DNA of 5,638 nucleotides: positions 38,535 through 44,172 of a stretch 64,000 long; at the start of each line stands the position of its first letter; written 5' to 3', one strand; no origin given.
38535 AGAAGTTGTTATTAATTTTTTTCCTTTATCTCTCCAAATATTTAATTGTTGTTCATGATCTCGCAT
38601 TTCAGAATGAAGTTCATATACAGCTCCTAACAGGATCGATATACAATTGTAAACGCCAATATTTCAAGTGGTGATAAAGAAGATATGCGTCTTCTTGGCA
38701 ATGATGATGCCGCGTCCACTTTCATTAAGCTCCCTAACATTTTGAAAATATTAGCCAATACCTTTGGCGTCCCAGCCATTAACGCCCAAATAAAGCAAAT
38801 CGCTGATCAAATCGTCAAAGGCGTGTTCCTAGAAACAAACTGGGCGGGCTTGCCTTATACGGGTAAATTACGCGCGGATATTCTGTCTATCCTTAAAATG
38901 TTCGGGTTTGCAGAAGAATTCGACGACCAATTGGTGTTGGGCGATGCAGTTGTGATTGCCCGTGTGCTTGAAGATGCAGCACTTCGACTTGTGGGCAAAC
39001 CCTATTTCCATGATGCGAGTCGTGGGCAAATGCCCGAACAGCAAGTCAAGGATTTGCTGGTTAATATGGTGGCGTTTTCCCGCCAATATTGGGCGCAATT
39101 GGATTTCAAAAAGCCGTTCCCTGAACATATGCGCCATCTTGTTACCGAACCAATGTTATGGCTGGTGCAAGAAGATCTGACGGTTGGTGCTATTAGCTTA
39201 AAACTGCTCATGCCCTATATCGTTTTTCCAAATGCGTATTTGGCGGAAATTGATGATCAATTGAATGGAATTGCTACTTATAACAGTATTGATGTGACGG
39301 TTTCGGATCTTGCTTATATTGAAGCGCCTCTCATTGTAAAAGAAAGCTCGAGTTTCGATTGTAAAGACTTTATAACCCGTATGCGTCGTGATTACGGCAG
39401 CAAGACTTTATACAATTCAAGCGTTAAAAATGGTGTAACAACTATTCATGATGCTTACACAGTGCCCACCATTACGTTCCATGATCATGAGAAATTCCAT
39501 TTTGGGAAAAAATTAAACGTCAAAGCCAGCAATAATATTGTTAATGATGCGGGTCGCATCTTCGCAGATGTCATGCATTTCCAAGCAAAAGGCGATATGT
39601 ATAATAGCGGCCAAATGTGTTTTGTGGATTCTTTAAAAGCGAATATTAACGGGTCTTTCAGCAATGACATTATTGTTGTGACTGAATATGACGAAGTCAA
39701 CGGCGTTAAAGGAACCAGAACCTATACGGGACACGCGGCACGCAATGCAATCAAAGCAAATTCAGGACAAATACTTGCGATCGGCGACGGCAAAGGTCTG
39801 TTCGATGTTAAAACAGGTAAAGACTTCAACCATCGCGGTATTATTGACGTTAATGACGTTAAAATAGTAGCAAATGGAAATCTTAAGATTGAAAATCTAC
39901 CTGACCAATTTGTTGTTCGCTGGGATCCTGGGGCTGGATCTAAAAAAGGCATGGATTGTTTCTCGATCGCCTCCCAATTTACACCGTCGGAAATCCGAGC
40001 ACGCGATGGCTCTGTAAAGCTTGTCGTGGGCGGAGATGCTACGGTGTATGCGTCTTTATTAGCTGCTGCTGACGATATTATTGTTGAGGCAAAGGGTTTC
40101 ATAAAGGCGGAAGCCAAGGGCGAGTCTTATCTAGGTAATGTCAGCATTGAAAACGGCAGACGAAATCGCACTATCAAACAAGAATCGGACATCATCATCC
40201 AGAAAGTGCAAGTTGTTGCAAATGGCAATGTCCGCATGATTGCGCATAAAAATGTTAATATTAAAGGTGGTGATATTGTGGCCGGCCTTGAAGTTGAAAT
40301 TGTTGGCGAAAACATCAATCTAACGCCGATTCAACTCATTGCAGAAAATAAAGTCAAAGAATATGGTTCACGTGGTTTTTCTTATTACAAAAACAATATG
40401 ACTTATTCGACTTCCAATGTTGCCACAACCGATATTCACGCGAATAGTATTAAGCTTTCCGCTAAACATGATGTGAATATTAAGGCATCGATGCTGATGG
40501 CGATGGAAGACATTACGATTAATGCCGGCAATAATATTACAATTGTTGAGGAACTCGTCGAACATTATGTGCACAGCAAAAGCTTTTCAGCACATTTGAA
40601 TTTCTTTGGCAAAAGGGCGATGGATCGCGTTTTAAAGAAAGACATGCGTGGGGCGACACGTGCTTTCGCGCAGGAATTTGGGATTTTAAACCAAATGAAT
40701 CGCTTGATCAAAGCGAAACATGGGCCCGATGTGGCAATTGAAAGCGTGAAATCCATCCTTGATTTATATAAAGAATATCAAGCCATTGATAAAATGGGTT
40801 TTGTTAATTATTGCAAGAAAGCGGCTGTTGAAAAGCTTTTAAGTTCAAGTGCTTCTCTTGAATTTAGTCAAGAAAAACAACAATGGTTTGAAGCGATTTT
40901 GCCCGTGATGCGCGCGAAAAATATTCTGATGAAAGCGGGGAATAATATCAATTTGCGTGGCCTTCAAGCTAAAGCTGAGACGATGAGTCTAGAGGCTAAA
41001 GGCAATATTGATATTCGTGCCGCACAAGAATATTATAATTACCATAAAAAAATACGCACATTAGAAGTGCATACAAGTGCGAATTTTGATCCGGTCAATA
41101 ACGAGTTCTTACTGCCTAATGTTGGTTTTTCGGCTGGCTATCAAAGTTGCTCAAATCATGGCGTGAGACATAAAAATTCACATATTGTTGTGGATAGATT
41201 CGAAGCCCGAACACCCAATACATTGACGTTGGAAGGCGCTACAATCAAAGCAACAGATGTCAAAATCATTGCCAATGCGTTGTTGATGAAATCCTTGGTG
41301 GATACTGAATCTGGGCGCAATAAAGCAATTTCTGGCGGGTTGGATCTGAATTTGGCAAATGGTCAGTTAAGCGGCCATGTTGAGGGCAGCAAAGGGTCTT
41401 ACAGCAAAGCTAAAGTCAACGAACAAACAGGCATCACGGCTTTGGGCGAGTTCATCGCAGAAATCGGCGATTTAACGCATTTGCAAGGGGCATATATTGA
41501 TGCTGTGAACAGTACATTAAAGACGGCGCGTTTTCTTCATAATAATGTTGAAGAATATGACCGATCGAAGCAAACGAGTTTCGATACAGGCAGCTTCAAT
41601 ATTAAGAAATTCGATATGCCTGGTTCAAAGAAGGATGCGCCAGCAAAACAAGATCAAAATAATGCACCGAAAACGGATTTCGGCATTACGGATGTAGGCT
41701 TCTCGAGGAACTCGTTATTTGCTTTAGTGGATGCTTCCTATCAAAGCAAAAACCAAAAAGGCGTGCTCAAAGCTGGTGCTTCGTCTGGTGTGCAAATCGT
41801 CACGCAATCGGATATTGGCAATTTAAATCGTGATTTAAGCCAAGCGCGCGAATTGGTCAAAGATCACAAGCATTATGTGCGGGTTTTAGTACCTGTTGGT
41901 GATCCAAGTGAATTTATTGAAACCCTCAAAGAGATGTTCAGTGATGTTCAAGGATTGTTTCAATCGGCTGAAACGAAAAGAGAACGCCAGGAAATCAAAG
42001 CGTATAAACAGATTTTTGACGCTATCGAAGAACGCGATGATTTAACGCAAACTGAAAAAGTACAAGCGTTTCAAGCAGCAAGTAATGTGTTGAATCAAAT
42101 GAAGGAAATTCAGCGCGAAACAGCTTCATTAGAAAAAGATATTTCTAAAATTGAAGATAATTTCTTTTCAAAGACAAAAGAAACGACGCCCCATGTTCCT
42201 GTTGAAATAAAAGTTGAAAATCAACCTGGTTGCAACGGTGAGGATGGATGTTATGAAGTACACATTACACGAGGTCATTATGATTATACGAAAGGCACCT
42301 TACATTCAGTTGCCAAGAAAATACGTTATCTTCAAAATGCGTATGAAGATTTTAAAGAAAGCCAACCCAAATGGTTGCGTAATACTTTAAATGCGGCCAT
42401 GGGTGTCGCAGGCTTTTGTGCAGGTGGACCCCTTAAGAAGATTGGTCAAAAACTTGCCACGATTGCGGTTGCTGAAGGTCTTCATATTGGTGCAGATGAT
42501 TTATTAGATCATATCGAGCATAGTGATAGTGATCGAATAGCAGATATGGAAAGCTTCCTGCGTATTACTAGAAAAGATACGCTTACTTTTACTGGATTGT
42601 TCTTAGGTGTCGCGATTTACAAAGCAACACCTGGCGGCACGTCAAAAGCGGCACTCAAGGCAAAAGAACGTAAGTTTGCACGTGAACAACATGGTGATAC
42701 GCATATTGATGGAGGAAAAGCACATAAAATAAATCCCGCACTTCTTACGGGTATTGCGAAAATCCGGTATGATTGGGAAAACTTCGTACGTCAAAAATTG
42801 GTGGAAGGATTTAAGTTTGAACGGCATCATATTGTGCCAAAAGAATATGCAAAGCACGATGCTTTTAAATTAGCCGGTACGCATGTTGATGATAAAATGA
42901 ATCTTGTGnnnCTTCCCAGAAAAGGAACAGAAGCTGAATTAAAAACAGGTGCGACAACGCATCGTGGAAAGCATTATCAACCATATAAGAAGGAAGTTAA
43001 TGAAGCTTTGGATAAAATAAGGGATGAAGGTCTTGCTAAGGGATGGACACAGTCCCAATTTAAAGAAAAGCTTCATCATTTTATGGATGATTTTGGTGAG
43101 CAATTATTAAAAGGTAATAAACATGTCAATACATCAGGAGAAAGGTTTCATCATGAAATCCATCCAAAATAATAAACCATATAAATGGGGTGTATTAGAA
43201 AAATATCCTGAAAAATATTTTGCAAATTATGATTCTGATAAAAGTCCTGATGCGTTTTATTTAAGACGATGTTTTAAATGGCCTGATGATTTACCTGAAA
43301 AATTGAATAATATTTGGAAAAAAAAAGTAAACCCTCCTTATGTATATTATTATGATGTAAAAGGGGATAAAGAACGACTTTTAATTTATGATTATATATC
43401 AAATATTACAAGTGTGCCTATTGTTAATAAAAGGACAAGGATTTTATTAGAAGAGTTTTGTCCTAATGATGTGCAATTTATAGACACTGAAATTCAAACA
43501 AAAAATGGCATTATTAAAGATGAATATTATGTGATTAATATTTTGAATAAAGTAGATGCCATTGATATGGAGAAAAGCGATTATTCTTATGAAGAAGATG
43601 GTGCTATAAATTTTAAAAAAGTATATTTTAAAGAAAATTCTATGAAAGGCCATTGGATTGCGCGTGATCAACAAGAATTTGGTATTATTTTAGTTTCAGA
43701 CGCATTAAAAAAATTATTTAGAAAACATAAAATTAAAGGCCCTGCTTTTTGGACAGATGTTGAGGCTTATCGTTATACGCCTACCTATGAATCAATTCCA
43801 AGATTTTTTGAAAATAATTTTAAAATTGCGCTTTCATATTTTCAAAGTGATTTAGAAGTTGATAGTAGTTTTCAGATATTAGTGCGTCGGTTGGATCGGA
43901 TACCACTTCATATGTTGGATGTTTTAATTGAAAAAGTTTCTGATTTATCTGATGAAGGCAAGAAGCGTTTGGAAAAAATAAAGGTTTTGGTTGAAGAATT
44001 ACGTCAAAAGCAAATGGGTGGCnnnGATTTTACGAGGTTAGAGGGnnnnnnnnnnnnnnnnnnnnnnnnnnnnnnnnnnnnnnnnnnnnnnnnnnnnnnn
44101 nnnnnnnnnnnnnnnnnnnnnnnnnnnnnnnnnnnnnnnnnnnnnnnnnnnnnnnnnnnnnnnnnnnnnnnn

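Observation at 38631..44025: Polymorphic toxin whose AHH/HNH nuclease domain is cut by an in-frame TAG while the downstream immunity-like gene is intact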

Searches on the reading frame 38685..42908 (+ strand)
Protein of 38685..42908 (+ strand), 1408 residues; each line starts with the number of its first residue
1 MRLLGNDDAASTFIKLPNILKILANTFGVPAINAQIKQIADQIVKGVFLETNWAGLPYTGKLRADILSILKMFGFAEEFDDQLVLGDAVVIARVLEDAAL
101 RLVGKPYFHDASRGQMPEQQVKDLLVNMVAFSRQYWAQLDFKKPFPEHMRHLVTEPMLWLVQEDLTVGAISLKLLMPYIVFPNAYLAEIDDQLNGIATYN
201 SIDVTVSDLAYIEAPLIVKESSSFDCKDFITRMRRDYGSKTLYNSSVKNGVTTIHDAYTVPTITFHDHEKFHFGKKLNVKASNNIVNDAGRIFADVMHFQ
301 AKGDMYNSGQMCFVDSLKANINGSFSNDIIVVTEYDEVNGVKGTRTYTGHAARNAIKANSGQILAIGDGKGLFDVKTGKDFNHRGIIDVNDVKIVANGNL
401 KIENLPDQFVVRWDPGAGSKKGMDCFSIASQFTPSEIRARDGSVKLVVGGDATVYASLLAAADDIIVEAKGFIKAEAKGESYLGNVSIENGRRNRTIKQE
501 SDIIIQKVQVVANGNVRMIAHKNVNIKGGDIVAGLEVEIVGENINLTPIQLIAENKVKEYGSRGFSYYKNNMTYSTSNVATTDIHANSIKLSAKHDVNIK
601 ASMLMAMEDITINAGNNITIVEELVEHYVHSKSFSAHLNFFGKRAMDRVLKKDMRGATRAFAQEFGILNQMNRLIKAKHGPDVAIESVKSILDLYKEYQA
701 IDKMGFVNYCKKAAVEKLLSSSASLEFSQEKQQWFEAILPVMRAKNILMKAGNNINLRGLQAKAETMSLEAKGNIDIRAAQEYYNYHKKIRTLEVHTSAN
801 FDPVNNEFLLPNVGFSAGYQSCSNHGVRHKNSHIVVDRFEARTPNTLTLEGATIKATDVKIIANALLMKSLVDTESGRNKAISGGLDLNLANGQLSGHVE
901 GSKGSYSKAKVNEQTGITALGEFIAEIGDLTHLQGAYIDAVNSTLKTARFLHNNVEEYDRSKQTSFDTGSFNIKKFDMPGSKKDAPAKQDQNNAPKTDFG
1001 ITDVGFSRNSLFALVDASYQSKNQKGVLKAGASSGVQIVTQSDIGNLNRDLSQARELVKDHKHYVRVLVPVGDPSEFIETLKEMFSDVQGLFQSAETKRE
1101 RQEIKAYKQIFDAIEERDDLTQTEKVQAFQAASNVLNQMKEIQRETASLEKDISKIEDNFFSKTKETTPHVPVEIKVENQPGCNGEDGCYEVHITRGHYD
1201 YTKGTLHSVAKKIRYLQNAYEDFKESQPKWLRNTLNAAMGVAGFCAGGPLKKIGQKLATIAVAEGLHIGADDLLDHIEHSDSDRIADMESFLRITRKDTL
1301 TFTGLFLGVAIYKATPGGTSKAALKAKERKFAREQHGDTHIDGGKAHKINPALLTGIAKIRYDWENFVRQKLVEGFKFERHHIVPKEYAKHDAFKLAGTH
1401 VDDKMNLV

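Call 5: search_protein_families(library=pfam, max_evalue=1, proteins=[window:38685-42908:+])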
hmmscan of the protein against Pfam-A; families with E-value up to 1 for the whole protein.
window:38685-42908:+ (1408 aa): 3 families
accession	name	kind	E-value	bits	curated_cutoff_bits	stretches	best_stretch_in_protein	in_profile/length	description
PF13332.12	Fil_haemagg_2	-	9.1e-17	62.1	22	2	745-881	26-167/170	Hemagglutinin repeat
PF14412.12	AHH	-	0.003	18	22.3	1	1373-1408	12-52/111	A nuclease family of the HNH/ENDO VII superfamily with conserved AHH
PF20935.2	DUF6847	-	0.067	13.6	27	1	1070-1131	27-90/141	Family of unknown function (DUF6847)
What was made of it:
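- On Tox-AHH nuclease (Pfam PF14412, HNH/EndoVII superfamily): The annotated 1408-aa product alone scores 18.0 bits, below the cut-off (call 5).
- The Pfam AHH profile runs straight across the stop (call 5).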

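Call 8: find_encoding_contigs(protein=window:38685-42908:+, flank=10000, max_places=10)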
Protein window:38685-42908:+ (1408 aa): no gene with exactly this product is on record in the collection.

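Call 11: find_related_loci(query=window:38685-42908:+, collection=genome_contigs, flank=8000)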
Query window:38685-42908:+ (1408 aa) in genome_contigs; peptide patterns used: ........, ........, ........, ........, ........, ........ (x = any residue, [..] = any of these).
42 stretches matched a pattern; 1 encode a relative of the query (tblastn E <= 1e-3); 1 distinct loci.
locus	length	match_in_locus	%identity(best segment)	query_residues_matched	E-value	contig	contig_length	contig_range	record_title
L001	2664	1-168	98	30-85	1e-30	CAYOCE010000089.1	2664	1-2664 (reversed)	MAG TPA_asm: uncultured Hyphomicrobiales bacterium isolate SRP342105_co2_94 genome assembly, contig: NODE_55997_length_2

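Call 16: find_homologous_proteins(query=window:38685-42908:+)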
Query window:38685-42908:+ (1408 aa): 3 proteins with E <= 0.001 among 8000 candidates.
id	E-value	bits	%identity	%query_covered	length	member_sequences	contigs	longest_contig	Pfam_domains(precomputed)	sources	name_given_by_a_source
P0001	0.0e+0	3172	100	100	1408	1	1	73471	PF13332.13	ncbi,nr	ncbi:MAG: hemagglutinin repeat-containing protein [Alphaproteobacteria bacterium]|nr:hemagglutinin r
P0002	0.0e+0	1151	60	63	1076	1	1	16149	PF13332.13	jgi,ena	jgi:hypothetical protein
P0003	8.5e-285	966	65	51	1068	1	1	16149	PF14412.13,PF13332.13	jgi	jgi:hypothetical protein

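Call 18: find_encoding_contigs(protein=P0003, flank=10000)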
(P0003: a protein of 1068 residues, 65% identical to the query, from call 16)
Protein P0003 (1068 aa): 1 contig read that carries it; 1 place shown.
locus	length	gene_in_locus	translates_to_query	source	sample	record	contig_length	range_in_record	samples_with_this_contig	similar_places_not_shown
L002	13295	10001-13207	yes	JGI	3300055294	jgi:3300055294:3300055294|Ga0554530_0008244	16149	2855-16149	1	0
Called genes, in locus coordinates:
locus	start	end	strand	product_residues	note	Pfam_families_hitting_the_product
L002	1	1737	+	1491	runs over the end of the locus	PF13332:Fil_haemagg_2, PF14412:AHH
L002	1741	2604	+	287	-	PF07791:Imm11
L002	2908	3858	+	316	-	PF12784:PDDEXK_2, PF09811:Yae1_N (weak), PF27070:HTH_Rpn_C (weak)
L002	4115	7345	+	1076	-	PF13332:Fil_haemagg_2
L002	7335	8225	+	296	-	-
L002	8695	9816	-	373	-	PF13784:Fic_N, PF02661:Fic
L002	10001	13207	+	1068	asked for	PF13332:Fil_haemagg_2, PF14412:AHH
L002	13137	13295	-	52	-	?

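Call 21: find_encoding_contigs(protein=P0002, flank=10000)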
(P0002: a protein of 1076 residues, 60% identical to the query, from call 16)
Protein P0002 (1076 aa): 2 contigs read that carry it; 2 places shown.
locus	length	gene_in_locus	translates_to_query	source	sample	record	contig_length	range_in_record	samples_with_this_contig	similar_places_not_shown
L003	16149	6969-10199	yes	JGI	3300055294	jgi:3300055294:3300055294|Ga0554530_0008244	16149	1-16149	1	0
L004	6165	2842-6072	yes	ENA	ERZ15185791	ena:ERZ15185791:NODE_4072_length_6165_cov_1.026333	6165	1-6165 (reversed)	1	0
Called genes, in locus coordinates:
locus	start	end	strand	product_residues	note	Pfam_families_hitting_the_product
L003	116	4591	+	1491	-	PF13332:Fil_haemagg_2, PF14412:AHH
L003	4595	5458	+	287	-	PF07791:Imm11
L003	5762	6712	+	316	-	PF12784:PDDEXK_2, PF09811:Yae1_N (weak), PF27070:HTH_Rpn_C (weak)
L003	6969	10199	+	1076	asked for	PF13332:Fil_haemagg_2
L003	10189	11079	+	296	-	-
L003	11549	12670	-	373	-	PF13784:Fic_N, PF02661:Fic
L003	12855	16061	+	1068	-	PF13332:Fil_haemagg_2, PF14412:AHH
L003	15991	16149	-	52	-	?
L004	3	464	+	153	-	?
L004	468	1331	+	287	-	PF07791:Imm11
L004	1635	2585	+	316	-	PF12784:PDDEXK_2, PF09811:Yae1_N (weak), PF27070:HTH_Rpn_C (weak)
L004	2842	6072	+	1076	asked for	PF13332:Fil_haemagg_2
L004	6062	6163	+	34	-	?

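Call 63: search_protein_families(library=ncbifam, max_evalue=0.1, proteins=[window:38685-42908:+])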
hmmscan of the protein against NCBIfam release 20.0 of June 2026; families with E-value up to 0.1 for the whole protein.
window:38685-42908:+ (1408 aa): 1 family
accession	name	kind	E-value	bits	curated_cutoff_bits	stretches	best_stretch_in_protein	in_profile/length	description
NF038048.1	DIP1984_fam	subfamily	0.04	14.1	70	0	1046-1127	11-92/149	DIP1984 family protein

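Call 70: search_protein_families(library=pfam, max_evalue=0.001, proteins=[L003:116-4588:+])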
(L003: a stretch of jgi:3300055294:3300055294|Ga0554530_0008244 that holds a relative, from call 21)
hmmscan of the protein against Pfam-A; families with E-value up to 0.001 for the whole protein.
L003:116-4588:+ (1491 aa): 2 families
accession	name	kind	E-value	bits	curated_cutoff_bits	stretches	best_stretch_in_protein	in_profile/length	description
PF13332.12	Fil_haemagg_2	-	1.2e-16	61.7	22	1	753-891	26-169/170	Hemagglutinin repeat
PF14412.12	AHH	-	3.3e-12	46.8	22.3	1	1366-1466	10-107/111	A nuclease family of the HNH/ENDO VII superfamily with conserved AHH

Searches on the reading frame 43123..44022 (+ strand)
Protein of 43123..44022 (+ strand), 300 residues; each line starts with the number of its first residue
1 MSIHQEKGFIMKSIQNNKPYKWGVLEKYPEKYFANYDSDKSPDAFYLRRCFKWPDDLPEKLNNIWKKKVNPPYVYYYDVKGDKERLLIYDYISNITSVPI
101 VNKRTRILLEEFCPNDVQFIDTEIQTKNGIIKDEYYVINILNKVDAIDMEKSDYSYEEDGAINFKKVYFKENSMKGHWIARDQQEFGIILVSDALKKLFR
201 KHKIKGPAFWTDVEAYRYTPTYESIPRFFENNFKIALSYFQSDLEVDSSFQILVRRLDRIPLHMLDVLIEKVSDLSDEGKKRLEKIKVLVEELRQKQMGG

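Call 5: search_protein_families(library=pfam, max_evalue=1, proteins=[window:43123-44022:+, window:43153-44022:+])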
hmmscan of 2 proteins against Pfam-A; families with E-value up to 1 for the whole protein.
window:43123-44022:+ (300 aa): 1 family
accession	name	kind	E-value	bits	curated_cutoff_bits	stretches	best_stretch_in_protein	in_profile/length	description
PF07791.16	Imm11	-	1.4e-17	64.1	22.1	1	83-211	55-191/194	Immunity protein family (Imm11)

window:43153-44022:+ (290 aa): 1 family
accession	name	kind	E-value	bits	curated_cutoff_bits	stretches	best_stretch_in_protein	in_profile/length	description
PF07791.16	Imm11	-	1.3e-17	64.2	22.1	1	73-201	55-191/194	Immunity protein family (Imm11)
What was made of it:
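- On Imm11 immunity protein (Pfam PF07791): 64.2 bits against a cut-off of 22.1, E 1.3e-17 (call 5).
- Closest known: Tox-AHH / Imm11 polymorphic toxin–immunity pairs. Different: The Imm11 protein is about 290 aa, with an extra C-terminal region beyond the Pfam match (residues 73-201 matched, call 5).
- Checked: The downstream gene is Imm11 (E 1.4e-17, call 5).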

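Call 63: search_protein_families(library=ncbifam, max_evalue=0.1, proteins=[window:43153-44022:+])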
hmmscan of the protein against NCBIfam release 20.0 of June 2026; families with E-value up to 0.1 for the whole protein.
window:43153-44022:+ (290 aa): 0 families

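Call 86: find_encoding_contigs(protein=window:43153-44022:+, flank=10000, max_places=10)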
Protein window:43153-44022:+ (290 aa): no gene with exactly this product is on record in the collection.

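Call 87: find_encoding_contigs(protein=window:43123-44022:+, flank=10000, max_places=10)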
Protein window:43123-44022:+ (300 aa): no gene with exactly this product is on record in the collection.
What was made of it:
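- Tried and rejected: The exact 1408-aa protein and both Imm11 start variants are not on record in the contig index (calls 8, 86, 87).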
